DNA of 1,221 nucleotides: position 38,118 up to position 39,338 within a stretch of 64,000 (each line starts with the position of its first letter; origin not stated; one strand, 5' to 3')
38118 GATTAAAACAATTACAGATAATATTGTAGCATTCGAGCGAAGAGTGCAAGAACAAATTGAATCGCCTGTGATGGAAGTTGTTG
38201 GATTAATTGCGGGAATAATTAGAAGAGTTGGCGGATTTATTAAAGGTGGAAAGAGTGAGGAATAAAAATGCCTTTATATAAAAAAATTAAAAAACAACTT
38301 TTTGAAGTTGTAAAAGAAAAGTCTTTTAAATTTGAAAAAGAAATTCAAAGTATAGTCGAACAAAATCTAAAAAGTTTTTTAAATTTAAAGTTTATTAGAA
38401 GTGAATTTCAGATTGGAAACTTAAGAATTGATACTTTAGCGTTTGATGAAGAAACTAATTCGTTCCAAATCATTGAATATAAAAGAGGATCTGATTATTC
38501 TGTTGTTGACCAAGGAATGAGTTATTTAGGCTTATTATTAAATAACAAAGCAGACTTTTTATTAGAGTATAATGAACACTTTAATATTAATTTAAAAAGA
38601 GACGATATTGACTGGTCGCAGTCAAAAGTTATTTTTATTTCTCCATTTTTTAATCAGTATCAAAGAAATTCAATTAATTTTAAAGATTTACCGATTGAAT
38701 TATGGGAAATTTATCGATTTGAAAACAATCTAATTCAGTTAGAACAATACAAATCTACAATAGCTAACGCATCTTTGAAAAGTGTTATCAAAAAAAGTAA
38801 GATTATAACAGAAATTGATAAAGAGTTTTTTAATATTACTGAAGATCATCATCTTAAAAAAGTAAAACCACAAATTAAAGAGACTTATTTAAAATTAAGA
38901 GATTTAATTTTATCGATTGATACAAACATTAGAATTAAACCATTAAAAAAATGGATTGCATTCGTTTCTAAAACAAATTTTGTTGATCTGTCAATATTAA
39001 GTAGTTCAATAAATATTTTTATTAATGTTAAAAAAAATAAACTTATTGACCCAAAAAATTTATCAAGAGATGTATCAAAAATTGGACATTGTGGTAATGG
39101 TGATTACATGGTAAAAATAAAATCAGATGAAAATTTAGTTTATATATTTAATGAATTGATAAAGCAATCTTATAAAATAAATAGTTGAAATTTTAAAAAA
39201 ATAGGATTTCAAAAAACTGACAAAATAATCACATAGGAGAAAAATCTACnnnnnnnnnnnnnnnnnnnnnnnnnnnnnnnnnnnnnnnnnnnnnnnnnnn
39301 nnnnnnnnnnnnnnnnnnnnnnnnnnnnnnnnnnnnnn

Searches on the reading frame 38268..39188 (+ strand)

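Call 48: search_protein_families(library=pfam, proteins=[window:38268-39188:+], max_evalue=0.001)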
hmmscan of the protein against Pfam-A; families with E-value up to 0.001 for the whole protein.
window:38268-39188:+ (306 aa): 1 family
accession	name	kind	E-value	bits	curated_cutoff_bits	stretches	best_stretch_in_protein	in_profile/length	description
PF18899.5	DUF5655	-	1.2e-10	41.8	24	1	193-304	2-108/109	Domain of unknown function (DUF5655)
